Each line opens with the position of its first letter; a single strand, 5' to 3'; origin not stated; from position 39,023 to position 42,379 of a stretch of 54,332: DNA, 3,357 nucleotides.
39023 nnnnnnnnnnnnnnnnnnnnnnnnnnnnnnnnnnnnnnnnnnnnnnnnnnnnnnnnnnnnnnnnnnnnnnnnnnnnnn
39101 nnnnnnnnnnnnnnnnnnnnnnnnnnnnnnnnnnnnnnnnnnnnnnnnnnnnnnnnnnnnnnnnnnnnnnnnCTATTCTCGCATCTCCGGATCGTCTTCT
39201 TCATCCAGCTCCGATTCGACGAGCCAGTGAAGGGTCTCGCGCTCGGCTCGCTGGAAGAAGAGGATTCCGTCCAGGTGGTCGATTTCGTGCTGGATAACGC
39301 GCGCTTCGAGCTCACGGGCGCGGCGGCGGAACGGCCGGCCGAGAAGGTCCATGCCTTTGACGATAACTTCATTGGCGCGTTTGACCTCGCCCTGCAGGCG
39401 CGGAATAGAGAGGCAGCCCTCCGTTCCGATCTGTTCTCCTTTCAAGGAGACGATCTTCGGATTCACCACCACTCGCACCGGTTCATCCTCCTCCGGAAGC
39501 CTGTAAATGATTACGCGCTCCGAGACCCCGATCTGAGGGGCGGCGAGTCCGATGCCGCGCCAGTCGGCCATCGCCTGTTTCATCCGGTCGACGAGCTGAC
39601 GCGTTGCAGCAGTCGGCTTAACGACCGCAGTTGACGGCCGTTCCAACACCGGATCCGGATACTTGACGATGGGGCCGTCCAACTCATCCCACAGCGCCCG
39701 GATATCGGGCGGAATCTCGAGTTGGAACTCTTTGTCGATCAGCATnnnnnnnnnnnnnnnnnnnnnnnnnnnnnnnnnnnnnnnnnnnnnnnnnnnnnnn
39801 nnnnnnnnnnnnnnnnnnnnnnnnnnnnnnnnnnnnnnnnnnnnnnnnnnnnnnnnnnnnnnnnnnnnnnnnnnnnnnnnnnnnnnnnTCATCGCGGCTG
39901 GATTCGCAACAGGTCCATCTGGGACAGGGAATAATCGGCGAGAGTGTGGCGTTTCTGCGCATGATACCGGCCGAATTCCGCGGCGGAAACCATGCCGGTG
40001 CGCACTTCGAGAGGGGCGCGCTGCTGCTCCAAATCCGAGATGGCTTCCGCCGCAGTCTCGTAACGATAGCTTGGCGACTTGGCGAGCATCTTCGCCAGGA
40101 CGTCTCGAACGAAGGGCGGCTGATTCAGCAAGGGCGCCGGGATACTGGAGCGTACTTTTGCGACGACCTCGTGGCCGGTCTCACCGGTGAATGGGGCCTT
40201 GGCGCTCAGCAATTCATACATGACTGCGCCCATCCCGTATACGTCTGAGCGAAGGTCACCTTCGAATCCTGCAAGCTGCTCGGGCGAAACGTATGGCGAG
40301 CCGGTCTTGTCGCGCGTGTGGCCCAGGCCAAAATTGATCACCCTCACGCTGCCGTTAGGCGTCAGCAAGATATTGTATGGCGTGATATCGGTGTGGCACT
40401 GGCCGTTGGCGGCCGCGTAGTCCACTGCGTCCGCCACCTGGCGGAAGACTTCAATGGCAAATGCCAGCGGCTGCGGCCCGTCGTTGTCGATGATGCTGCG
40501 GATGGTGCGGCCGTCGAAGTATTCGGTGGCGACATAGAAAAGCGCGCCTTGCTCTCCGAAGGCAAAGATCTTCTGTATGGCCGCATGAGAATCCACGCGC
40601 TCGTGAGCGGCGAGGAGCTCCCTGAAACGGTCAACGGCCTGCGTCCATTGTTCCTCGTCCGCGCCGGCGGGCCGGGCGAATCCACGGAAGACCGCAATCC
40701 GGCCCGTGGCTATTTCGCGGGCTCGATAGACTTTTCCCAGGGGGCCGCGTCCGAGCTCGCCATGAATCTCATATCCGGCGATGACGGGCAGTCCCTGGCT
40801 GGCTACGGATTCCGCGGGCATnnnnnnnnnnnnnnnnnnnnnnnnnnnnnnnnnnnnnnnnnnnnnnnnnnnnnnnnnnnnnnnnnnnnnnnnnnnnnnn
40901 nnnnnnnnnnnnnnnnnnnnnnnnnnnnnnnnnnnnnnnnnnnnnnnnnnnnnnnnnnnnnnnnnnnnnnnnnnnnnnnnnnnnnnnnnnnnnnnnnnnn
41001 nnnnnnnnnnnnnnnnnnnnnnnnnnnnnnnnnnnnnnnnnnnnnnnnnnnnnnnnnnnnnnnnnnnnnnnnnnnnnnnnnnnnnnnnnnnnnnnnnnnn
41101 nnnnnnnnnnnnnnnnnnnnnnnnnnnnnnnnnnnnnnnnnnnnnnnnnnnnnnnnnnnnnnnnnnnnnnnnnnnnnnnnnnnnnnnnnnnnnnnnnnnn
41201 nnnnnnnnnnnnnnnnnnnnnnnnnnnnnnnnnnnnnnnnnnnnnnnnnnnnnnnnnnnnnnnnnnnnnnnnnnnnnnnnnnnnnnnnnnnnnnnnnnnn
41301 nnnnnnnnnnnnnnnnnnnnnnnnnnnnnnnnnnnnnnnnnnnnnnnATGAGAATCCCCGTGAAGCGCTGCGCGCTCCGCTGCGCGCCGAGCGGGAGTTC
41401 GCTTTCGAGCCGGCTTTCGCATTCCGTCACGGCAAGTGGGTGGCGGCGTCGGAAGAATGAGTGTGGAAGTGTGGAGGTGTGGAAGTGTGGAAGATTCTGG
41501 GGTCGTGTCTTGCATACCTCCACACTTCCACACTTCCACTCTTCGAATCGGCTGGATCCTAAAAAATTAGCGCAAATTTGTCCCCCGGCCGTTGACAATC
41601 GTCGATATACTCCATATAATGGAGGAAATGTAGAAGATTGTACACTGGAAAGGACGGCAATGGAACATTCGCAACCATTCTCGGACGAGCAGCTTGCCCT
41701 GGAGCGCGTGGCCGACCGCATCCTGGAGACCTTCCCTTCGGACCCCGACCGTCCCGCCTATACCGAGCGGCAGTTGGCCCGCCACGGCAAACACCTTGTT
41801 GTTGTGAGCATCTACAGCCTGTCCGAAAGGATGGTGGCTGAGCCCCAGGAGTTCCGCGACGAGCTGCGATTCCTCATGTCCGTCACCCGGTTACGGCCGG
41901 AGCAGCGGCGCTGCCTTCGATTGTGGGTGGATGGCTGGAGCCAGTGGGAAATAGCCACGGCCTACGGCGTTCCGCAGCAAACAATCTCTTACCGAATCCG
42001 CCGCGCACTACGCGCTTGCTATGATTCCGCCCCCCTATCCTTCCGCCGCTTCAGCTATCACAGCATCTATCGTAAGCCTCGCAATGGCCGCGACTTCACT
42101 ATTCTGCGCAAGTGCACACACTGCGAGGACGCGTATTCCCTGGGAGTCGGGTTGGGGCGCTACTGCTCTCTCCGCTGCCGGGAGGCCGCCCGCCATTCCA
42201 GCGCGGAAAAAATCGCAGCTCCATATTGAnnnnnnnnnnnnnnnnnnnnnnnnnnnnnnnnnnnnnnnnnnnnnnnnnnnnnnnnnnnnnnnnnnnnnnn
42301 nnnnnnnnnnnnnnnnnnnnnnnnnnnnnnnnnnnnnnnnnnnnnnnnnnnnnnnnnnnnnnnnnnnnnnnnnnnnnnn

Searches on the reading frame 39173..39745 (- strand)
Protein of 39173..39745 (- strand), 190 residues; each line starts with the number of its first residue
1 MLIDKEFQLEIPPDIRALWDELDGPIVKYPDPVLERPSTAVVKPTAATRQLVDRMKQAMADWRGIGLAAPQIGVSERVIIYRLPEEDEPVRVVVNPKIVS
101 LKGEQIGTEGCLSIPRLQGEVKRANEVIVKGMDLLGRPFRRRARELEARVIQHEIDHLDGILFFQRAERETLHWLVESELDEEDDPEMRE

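Call 3: search_protein_families(library=pfam, proteins=[window:39173-39745:-], max_evalue=0.01)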
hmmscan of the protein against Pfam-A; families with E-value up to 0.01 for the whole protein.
window:39173-39745:- (190 aa): 1 family
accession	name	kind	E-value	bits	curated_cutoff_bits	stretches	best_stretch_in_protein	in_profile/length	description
PF01327.26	Pep_deformylase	-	2e-45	154.6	22.8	1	25-170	3-153/156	Polypeptide deformylase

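Call 4: search_protein_families(library=ncbifam, proteins=[window:39173-39745:-], max_evalue=0.01)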
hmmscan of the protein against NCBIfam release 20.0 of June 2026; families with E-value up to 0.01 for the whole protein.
window:39173-39745:- (190 aa): 6 families
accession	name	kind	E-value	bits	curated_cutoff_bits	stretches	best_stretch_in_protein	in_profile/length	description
NF001159.1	PRK00150.1-3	subfamily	2.9e-44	150.5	125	1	25-170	4-153/167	peptide deformylase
TIGR00079.1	pept_deformyl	equivalog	2e-41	141.2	103.95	1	26-170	4-150/161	peptide deformylase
NF009484.0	PRK12846.1-5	equivalog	6.3e-30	104.1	190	1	25-169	5-149/165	peptide deformylase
NF009483.0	PRK12846.1-4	equivalog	2.5e-23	82.7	267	1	25-165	5-154/193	peptide deformylase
NF011189.0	PRK14595.1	equivalog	1.3e-21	77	232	1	26-178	6-157/162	peptide deformylase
NF006670.0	PRK09218.1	equivalog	3e-17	62.9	162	1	36-162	14-135/136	peptide deformylase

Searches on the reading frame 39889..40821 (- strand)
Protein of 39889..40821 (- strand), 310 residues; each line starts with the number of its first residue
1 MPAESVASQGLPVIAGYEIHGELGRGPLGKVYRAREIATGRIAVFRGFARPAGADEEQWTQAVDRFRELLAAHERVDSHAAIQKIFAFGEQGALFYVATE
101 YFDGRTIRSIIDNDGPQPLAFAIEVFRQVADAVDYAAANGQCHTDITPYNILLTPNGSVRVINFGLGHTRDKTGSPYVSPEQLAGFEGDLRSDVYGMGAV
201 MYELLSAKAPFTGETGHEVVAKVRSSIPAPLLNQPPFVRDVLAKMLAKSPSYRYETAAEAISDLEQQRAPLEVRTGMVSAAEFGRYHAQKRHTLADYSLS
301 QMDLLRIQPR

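Call 3: search_protein_families(library=pfam, proteins=[window:39889-40821:-], max_evalue=0.01)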
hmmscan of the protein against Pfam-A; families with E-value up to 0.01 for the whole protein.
window:39889-40821:- (310 aa): 2 families
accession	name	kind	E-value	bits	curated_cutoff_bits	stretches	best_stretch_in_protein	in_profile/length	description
PF00069.31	Pkinase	-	9.2e-27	94.5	31.7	1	17-255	1-253/263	Protein kinase domain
PF07714.23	PK_Tyr_Ser-Thr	-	1.3e-16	61.1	23.1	1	19-254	3-249/258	Protein tyrosine and serine/threonine kinase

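Call 82: search_protein_families(library=padloc, proteins=[window:39889-40821:-], max_evalue=0.001)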
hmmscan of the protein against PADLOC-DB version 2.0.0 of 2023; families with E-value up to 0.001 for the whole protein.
window:39889-40821:- (310 aa): 32 families (the best 25 are shown)
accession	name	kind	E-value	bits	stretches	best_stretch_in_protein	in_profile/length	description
PDLC04042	PD-T4-6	-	8.1e-49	164.8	1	14-270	8-275/292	-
PDLC04053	PD-T4-6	-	2.2e-48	163.3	1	13-275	7-279/311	-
PDLC04043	PD-T4-6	-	1.2e-42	144.5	1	15-267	15-277/452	-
PDLC04061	PD-T4-6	-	1.3e-42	145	1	15-287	16-303/510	-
PDLC04060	PD-T4-6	-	7.5e-42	141.8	1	16-268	9-270/486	-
PDLC04047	PD-T4-6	-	2.1e-39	133.5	1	14-279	9-284/327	-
PDLC04052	PD-T4-6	-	5.8e-39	132.6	1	17-270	11-279/496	-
PDLC04054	PD-T4-6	-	9.5e-39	131.8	1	12-264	7-270/347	-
PDLC04039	PD-T4-6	-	1.1e-38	131.4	1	13-260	12-268/458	-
PDLC04138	mad6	-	2.7e-38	130.3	1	16-270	52-316/659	mads_6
PDLC04057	PD-T4-6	-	1.8e-35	120.8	1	15-279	8-282/443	-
PDLC04048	PD-T4-6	-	4.2e-34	116.5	1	16-265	11-270/354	-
PDLC04040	PD-T4-6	-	2.5e-32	110.3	1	23-270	2-268/547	-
PDLC04064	PD-T4-6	-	4e-32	109.6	1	14-267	19-280/369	-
PDLC04041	PD-T4-6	-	6e-32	109.4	1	15-265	28-291/443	-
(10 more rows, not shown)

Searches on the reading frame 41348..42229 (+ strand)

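Call 39: search_protein_families(library=pfam, proteins=[window:41348-42229:+], max_evalue=0.001)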
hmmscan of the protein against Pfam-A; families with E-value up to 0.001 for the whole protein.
window:41348-42229:+ (293 aa): 3 families
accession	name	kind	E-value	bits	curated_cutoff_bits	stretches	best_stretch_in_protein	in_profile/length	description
PF08281.18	Sigma70_r4_2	-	4.2e-07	29.9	25.7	1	176-224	5-54/54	Sigma-70, region 4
PF04545.22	Sigma70_r4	-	5.3e-07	29.5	24.1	1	181-224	4-48/50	Sigma-70, region 4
PF13384.12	HTH_23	-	0.00019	21.6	24.6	1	187-220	8-40/50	Homeodomain-like domain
